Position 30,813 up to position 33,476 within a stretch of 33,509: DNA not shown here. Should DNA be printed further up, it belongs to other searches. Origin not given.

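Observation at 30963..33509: Dikinase-like protein with a large unassigned N-terminal region, coupled to an HD hydrolase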

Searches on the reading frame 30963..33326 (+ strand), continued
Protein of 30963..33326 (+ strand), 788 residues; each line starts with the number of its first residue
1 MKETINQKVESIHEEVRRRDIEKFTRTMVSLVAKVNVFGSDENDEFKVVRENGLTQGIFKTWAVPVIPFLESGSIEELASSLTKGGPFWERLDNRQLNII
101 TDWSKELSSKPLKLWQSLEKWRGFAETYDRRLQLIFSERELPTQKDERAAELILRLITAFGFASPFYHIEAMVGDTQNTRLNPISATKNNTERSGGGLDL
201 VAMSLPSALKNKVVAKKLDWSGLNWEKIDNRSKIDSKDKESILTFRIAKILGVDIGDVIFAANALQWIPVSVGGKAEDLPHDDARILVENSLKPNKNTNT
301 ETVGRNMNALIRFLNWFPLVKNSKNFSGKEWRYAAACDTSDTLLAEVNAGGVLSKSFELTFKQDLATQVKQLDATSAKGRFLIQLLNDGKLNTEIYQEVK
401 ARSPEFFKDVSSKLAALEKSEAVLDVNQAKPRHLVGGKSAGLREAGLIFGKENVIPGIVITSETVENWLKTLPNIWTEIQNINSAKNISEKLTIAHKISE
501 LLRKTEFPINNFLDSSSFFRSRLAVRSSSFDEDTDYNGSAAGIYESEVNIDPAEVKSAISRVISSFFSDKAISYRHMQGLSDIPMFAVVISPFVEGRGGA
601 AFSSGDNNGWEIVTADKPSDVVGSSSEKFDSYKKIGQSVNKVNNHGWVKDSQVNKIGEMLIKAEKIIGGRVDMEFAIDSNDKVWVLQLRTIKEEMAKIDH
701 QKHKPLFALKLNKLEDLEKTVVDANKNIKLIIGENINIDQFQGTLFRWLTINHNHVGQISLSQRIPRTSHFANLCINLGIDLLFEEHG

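Call 21: search_protein_families(library=pfam, proteins=[L001:3031-3744:+, L001:3895-5430:+, L001:5435-6634:+, L001:6701-7963:+, L001:7963-8424:+], max_evalue=0.01)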
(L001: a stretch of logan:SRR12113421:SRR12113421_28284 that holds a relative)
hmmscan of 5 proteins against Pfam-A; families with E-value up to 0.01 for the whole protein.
L001:3031-3744:+ (238 aa): 1 family
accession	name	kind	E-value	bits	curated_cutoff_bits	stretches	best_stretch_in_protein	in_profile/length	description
PF01966.28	HD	-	1e-05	26.2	22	1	23-117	4-114/116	HD domain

L001:3895-5430:+ (512 aa): 2 families
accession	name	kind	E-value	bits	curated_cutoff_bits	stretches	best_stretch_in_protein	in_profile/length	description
PF00282.25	Pyridoxal_deC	-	8.3e-41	140.4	27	1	100-401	47-359/375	Pyridoxal-dependent decarboxylase conserved domain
PF00266.25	Aminotran_5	-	0.00097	18.6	21.5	1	255-406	147-302/371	Aminotransferase class-V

L001:5435-6634:+ (400 aa): 2 families
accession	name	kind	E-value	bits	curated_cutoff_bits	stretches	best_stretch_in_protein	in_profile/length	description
PF01546.33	Peptidase_M20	-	9.2e-22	78.4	24.6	1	83-394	1-203/206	Peptidase family M20/M25/M40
PF07687.19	M20_dimer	-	0.00017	21.9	21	1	196-280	13-87/107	Peptidase dimerisation domain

L001:6701-7963:+ (421 aa): 1 family
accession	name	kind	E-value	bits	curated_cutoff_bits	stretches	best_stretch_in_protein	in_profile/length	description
PF00579.31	tRNA-synt_1b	-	3.8e-61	207.4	21.1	1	50-338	3-289/292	tRNA synthetases class I (W and Y)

L001:7963-8424:+ (154 aa): 1 family
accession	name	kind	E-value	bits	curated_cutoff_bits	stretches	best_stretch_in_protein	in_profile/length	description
PF00583.31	Acetyltransf_1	-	0.00056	20.6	20.7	1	106-142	55-90/116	Acetyltransferase (GNAT) family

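Call 22: search_protein_families(library=ncbifam, proteins=[L001:3031-3744:+, L001:3895-5430:+, L001:5435-6634:+, L001:6701-7963:+, L001:7963-8424:+], max_evalue=0.001)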
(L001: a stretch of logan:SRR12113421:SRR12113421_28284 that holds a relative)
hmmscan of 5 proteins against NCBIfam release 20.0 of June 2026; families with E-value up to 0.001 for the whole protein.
L001:3031-3744:+ (238 aa): 2 families
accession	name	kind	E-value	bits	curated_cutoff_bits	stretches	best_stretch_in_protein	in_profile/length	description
NF007515.0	PRK10119.1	equivalog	9.6e-05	22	286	1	15-160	21-171/231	phosphohydrolase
TIGR03319.1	RNase_Y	equivalog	0.00041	19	454.35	0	21-117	331-421/514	ribonuclease Y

L001:3895-5430:+ (512 aa): 10 families
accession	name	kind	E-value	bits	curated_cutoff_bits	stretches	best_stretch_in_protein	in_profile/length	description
TIGR03799.1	NOD_PanD_pyr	equivalog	1.2e-57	195.6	606.1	1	144-495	152-518/522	pyridoxal-dependent aspartate 1-decarboxylase PanP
TIGR03812.1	tyr_de_CO2_Arch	equivalog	5.5e-47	160.4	299.4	1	90-419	18-329/375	tyrosine decarboxylase MfnA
NF052646.1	DABADecarRhbB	equivalog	6.3e-41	140.5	900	1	129-414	134-416/491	L-2,4-diaminobutyrate decarboxylase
NF002748.0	PRK02769.1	equivalog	1.4e-22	79.9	305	1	132-415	65-329/382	histidine decarboxylase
TIGR03811.1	tyr_de_CO2_Ent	equivalog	8.5e-22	77.3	905.3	2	201-288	228-324/608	tyrosine decarboxylase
TIGR01788.1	Glu-decarb-GAD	equivalog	1.1e-07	30.9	380.4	1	220-419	165-367/431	glutamate decarboxylase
TIGR03235.1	DNA_S_dndA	equivalog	0.00017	21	480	1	254-332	145-214/353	cysteine desulfurase DndA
NF002806.0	PRK02948.1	subfamily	0.00038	19.6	304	1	198-332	91-214/381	IscS subfamily cysteine desulfurase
TIGR02006.1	IscS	equivalog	0.00052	19.1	643.2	1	246-289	143-184/402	IscS subfamily cysteine desulfurase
TIGR03402.1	FeS_nifS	equivalog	0.00086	18.2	530.75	0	198-285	89-174/379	cysteine desulfurase NifS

L001:5435-6634:+ (400 aa): 40 families (the best 25 are shown)
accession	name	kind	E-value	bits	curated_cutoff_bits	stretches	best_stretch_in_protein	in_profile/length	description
NF006399.0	PRK08651.1-2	equivalog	3.3e-33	115.3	381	2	5-226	3-216/405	succinyl-diaminopimelate desuccinylase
TIGR01910.1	DapE-ArgE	subfamily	4.5e-31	108.4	217.6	1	10-387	2-370/373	ArgE/DapE family deacylase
NF009557.0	PRK13009.1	equivalog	5.3e-27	94.9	284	2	7-161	4-148/377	succinyl-diaminopimelate desuccinylase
TIGR01246.1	dapE_proteo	equivalog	2.3e-25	89.4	361.8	1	41-390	20-362/370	succinyl-diaminopimelate desuccinylase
NF006400.0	PRK08651.1-3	equivalog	1.5e-21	76.6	374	1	10-398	14-406/410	succinyl-diaminopimelate desuccinylase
NF009558.0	PRK13013.1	equivalog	6.1e-21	74.6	428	1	3-388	13-413/429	acetylornithine deacetylase/succinyl-diaminopimelate desuccinylase family protein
NF006326.0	PRK08554.1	equivalog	1.6e-19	70.1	354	2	43-161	38-156/446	peptidase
NF005710.0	PRK07522.1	subfamily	4.9e-18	65.4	412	1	36-399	25-389/391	acetylornithine deacetylase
TIGR01892.1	AcOrn-deacetyl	equivalog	2.3e-17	63.1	297.7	1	13-391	4-361/365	acetylornithine deacetylase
NF006365.0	PRK08588.1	subfamily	3.3e-17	62.9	289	1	80-390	65-372/383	succinyl-diaminopimelate desuccinylase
NF010589.0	PRK13983.1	equivalog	5.9e-17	61.7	333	1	3-393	11-404/409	M20 family metallo-hydrolase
NF005602.0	PRK07338.1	equivalog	6.9e-17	61.1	357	2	78-158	93-176/409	hydrolase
NF005306.0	PRK06837.1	subfamily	2.4e-13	49.7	376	1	7-391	21-414/427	ArgE/DapE family deacylase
NF006596.0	PRK09133.1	subfamily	2.9e-12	45.9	349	1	62-223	88-260/474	hypothetical protein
NF005913.0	PRK07906.1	subfamily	9e-12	44.3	382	1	3-161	12-169/442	hypothetical protein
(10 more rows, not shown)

L001:6701-7963:+ (421 aa): 2 families
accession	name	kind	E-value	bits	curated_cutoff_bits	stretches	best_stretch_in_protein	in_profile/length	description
TIGR00234.1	tyrS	equivalog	4.5e-85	286.2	113.8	1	32-391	13-374/406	tyrosine--tRNA ligase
NF006330.0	PRK08560.1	equivalog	5.6e-19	68.4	220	1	44-265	23-239/342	tyrosine--tRNA ligase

L001:7963-8424:+ (154 aa): 0 families

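Call 25: predict_structure(alignment_id=A1)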
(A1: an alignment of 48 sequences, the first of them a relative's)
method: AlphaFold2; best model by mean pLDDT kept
length: 788 residues; sequences in the alignment: 48
mean_pLDDT: 89.2   pTM: 0.91
mean pLDDT of the five models: 89.2, 89.1, 87.1, 86.8, 86.4
residues with pLDDT >= 90: 538; 70-90: 186; 50-70: 52; < 50: 12
segments of 3 or more residues with pLDDT < 50: 622-624, 696-700
pLDDT, mean of each block of 10 residues (from residue 1): 58 83 96 95 92 94 97 95 94 96 95 95 96 97 97 98 97 85 76 80 96 96 96 94 95 95 94 90 94 84 93 95 95 96 96 95 93 92 96 97 97 95 92 92 95 94 95 94 93 97 88 68 93 70 87 94 95 90 95 88 88 76 60 87 85 94 92 91 92 55 72 82 81 78 82 87 77 84 64
secondary structure, 60 per line:
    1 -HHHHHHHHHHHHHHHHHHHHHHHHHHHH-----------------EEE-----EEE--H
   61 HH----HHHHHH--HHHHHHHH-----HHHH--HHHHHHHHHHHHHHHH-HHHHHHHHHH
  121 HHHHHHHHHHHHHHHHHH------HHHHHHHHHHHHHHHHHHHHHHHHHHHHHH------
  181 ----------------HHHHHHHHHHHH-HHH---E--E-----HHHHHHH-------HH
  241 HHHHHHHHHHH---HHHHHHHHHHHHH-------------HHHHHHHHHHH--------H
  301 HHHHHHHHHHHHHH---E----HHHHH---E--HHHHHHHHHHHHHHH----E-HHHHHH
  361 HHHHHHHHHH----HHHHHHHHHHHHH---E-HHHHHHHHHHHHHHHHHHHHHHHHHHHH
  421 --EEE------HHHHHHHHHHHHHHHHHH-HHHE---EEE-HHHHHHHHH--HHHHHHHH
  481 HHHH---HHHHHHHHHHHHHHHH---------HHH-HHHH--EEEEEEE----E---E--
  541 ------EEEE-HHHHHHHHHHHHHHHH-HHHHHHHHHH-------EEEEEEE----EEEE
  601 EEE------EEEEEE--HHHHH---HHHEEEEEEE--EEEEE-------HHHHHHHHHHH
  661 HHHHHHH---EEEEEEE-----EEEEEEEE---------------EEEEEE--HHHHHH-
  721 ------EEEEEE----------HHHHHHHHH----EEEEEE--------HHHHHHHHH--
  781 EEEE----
elements in order (helices of 4 or more, strands of 3 or more residues): H2-29 E47-49 E55-57 H67-72 H75-82 H88-91 H94-109 H111-138 H145-174 H197-208 H225-231 H239-251 H255-267 H281-291 H300-314 H323-327 H334-348 H355-370 H375-387 H393-420 E423-425 H432-449 E458-460 H462-470 H473-484 H488-503 H517-520 E523-529 E547-550 H552-567 H569-578 E586-592 E597-603 E610-615 H618-622 E629-635 E638-642 H650-667 E671-677 E683-690 E706-711 H714-719 E727-732 H743-751 E756-761 H770-778 E781-784

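Call 28: fold_search(model_id=the predicted structure, library=pdb)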
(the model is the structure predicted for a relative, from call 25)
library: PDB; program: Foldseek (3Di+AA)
matches with E <= 10: 652; with E <= 0.001: 38
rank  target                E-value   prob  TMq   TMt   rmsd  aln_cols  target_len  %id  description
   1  5hv1                  3.4e-11  1.00  0.31  0.29   3.5       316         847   22  Rifampin phosphotransferase in complex with AMPPNP and rifampin from Listeria monocytogenes (released 2016-03-30)
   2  5hv6_B                1.8e-10  1.00  0.27  0.68   7.0       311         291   20  The ATP binding domain of rifampin phosphotransferase from Listeria monocytogenes (released 2016-03-30)
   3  5hv3                  3.5e-10  1.00  0.31  0.29   3.4       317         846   21  Rifampin phosphotransferase G527Y mutant in complex with AMPPNP from Listeria monocytogenes (released 2016-03-30)
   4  5hv2                  3.8e-10  1.00  0.28  0.27   7.2       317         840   20  Rifampin phosphotransferase G527Y mutant from Listeria monocytogenes (released 2016-03-30)
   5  5hv6_A                9.5e-10  1.00  0.29  0.70   5.0       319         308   20  The ATP binding domain of rifampin phosphotransferase from Listeria monocytogenes (released 2016-03-30)
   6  2ols                  5.1e-09  1.00  0.29  0.32  13.1       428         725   16  The crystal structure of the phosphoenolpyruvate synthase from Neisseria meningitidis (released 2007-02-20)
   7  5fbs                  1.2e-08  1.00  0.27  0.27   6.9       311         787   19  Crystal structure of rifampin phosphotransferase RPH-Lm from Listeria monocytogenes in complex with ADP and magnesium (released 2016-01-13)
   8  9goj                  3.1e-08  1.00  0.24  0.50   7.7       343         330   19  Crystal structure of HpeI from Rhodococcus rhodochrous GD02 (released 2025-05-21)
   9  1kbl                  1.8e-06  1.00  0.21  0.19  18.6       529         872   14  PYRUVATE PHOSPHATE DIKINASE (released 2002-01-30)
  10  1ggo                  2.0e-06  1.00  0.21  0.19  18.9       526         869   13  T453A MUTANT OF PYRUVATE, PHOSPHATE DIKINASE (released 2001-01-10)
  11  1dik                  2.4e-06  1.00  0.19  0.17  18.5       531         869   12  PYRUVATE PHOSPHATE DIKINASE (released 1996-04-03)
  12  2r82                  3.5e-06  1.00  0.20  0.18  15.5       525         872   14  Pyruvate phosphate dikinase (PPDK) triple mutant R219E/E271R/S262D adapts a second conformational state (released 2008-01-01)
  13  5jvl_A                1.2e-05  1.00  0.21  0.19  13.8       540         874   13  C4-type pyruvate phospate dikinase: nucleotide binding domain with bound ATP analogue (released 2017-04-05)
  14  5jvn                  2.4e-05  1.00  0.19  0.17  16.5       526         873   13  C3-type pyruvate phosphate dikinase: intermediate state of the central domain in the swiveling mechanism (released 2017-04-05)
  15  1vbg                  3.2e-05  1.00  0.21  0.19  14.8       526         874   14  Pyruvate Phosphate Dikinase from Maize (released 2005-03-08)
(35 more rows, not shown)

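Call 54: find_related_loci(query=A1, collection=metagenome_contigs, flank=7000)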
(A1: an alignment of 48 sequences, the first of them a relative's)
Query A1 (788 aa) in metagenome_contigs; peptide patterns used: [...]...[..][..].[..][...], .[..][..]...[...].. (x = any residue, [..] = any of these).
119 stretches matched a pattern; 45 encode a relative of the query (tblastn E <= 1e-3); 45 distinct loci.
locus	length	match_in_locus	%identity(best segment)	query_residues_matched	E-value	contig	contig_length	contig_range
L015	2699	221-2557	49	6-787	0e+0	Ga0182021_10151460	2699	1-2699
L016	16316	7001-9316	50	12-787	0e+0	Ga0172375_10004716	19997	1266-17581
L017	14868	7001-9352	45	3-784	0e+0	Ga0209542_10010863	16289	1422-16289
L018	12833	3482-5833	45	3-784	0e+0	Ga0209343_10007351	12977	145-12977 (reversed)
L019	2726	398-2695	46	20-784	0e+0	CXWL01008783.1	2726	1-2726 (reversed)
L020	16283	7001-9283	43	25-784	0e+0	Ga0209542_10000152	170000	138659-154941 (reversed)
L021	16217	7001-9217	45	30-787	0e+0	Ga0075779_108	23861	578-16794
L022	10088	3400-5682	43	25-784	0e+0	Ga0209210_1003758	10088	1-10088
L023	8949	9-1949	51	139-787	0e+0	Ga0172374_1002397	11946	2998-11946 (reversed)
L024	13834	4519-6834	43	19-784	0e+0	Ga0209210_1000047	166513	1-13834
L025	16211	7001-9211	41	30-787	0e+0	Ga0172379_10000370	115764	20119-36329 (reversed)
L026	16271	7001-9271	42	7-784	0e+0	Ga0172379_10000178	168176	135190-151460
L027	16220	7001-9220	45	30-787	0e+0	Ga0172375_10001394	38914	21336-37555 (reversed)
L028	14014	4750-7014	42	29-784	0e+0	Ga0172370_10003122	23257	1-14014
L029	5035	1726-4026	37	8-784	8e-158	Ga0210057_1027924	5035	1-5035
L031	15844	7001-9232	37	28-784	9e-150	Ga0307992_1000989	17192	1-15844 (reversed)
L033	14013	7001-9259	37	19-785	8e-148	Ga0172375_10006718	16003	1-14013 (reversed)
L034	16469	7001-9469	36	1-783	2e-139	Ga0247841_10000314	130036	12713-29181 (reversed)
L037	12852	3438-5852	36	21-782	5e-129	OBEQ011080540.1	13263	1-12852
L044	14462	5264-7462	33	30-783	3e-107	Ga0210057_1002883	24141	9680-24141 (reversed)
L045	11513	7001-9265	32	27-782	6e-105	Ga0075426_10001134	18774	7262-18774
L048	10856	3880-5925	31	28-783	2e-92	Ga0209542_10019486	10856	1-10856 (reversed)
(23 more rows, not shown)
